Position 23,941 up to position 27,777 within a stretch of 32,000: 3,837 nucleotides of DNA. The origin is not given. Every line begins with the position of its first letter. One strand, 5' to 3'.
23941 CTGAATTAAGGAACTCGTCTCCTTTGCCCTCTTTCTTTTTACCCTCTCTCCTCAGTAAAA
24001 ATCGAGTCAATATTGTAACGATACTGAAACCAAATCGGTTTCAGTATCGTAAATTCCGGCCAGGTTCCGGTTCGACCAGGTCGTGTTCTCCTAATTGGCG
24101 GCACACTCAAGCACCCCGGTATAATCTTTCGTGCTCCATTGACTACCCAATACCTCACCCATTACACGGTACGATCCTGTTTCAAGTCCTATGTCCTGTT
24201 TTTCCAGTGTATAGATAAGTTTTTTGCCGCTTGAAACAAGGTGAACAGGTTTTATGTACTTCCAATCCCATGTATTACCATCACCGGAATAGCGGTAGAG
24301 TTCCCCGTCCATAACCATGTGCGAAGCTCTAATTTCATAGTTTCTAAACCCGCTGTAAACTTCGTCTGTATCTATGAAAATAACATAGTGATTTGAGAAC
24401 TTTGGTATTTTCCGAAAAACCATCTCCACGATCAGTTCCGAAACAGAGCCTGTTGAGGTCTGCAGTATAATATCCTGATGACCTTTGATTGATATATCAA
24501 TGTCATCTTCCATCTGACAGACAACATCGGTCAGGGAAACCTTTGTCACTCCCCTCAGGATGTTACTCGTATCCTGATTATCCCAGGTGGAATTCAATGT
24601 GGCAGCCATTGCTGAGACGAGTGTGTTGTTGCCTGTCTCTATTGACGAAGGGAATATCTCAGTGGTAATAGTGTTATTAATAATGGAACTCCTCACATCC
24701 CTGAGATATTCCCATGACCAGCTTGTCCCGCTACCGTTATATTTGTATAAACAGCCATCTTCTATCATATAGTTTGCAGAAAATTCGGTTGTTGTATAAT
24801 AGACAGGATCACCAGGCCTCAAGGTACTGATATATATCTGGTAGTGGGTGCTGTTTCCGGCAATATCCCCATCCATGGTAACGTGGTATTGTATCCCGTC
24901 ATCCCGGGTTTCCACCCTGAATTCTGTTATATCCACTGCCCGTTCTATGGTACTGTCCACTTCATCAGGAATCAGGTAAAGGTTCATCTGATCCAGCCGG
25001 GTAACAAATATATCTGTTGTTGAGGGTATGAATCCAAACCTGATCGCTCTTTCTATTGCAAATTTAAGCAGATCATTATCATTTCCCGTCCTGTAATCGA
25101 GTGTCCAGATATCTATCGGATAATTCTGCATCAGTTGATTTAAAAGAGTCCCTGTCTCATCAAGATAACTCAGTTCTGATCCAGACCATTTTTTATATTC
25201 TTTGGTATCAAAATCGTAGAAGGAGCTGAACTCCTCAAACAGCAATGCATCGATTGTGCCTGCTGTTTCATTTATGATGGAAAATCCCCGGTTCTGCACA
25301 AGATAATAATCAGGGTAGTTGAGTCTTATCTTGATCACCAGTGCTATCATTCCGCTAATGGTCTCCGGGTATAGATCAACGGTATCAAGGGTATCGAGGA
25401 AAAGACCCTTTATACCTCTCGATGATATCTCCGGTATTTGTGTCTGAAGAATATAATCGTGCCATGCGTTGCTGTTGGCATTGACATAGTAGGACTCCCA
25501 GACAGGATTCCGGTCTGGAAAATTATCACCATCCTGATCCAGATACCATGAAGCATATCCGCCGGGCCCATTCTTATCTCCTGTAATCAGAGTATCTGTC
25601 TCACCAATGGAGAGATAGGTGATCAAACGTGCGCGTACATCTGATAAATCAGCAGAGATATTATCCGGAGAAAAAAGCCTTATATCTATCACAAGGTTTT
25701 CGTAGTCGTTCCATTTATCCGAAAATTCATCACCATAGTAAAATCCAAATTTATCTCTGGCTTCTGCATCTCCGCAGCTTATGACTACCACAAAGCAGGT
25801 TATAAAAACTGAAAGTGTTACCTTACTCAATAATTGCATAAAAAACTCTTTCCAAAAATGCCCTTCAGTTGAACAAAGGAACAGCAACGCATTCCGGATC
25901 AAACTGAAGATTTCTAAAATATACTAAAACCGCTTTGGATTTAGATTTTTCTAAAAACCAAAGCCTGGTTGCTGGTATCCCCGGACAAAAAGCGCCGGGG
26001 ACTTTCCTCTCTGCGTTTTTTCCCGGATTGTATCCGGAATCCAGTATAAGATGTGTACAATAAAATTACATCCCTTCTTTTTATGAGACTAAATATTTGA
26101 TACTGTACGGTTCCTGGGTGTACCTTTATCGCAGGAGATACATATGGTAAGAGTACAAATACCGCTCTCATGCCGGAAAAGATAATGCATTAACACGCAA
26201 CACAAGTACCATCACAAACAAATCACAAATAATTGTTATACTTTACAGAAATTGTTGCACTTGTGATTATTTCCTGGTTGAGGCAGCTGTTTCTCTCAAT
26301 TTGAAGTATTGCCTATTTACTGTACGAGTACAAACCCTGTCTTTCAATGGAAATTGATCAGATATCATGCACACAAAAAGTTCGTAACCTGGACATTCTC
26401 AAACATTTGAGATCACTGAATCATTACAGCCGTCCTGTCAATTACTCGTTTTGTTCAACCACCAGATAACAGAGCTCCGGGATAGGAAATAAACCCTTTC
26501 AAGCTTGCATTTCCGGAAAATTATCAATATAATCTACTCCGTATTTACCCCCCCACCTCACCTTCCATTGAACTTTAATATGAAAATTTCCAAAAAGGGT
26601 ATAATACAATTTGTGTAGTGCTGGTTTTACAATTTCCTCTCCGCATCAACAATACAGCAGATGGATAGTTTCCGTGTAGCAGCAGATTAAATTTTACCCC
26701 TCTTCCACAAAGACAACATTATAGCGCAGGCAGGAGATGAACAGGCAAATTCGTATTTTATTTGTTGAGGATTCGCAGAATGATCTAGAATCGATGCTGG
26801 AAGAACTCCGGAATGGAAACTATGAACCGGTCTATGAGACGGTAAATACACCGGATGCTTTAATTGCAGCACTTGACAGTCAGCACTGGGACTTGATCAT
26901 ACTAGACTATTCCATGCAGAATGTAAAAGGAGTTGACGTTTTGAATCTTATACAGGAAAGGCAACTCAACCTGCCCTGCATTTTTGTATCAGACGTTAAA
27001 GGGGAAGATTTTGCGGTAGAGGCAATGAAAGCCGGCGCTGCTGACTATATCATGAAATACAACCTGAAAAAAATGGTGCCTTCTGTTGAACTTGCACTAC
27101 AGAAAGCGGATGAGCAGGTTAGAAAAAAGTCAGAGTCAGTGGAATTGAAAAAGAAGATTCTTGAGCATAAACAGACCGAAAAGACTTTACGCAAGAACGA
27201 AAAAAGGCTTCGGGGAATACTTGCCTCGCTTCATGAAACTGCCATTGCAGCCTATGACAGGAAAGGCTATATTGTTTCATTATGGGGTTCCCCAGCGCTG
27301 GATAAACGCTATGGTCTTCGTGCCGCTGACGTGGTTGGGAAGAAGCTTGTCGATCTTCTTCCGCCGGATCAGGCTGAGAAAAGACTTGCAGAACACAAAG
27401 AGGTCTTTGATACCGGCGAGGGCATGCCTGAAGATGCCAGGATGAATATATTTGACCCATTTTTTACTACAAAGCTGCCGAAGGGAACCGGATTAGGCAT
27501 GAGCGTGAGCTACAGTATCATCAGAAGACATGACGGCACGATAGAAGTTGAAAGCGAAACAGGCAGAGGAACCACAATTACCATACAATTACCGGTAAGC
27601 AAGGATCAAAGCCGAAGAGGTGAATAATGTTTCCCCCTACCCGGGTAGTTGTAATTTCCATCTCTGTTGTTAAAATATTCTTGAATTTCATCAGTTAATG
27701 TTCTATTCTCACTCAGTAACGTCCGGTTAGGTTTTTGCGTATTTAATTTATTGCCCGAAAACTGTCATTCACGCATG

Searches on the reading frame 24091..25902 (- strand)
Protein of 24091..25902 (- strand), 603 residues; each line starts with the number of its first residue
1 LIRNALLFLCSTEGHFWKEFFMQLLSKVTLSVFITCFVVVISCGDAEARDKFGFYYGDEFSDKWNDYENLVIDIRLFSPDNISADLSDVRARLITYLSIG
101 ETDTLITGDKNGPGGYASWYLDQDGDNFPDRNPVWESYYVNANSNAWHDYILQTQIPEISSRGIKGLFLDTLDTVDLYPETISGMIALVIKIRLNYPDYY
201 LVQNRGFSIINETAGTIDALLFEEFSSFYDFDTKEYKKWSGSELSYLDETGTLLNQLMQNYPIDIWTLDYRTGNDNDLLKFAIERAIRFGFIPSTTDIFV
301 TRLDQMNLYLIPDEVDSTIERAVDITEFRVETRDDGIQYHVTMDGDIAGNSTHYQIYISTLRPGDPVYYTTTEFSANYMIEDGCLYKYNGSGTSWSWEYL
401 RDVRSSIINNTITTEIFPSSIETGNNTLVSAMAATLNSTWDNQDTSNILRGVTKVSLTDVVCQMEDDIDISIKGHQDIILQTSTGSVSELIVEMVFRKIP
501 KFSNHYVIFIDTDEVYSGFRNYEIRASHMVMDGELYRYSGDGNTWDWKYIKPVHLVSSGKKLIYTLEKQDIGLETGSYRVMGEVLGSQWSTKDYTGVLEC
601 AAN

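Call 21: search_protein_families(library=pfam, proteins=[window:24091-25902:-], max_evalue=0.01)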
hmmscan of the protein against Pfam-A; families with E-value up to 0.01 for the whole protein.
window:24091-25902:- (603 aa): 1 family
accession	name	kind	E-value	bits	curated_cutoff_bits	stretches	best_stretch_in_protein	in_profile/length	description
PF03537.19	Glyco_hydro_114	-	1.9e-06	27.7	27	1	71-228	19-177/231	Glycoside-hydrolase family GH114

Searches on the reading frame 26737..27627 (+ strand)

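Call 85: search_protein_families(library=pfam, proteins=[window:26737-27627:+], max_evalue=0.0001)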
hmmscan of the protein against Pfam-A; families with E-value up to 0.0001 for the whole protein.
window:26737-27627:+ (296 aa): 2 families
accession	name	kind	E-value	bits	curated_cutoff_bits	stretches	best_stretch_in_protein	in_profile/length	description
PF00072.30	Response_reg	-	5.2e-18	65.7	30.2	1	7-108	1-100/111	Response regulator receiver domain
PF02518.31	HATPase_c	-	2e-16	60.8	26.4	1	222-288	41-110/111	Histidine kinase-, DNA gyrase B-, and HSP90-like ATPase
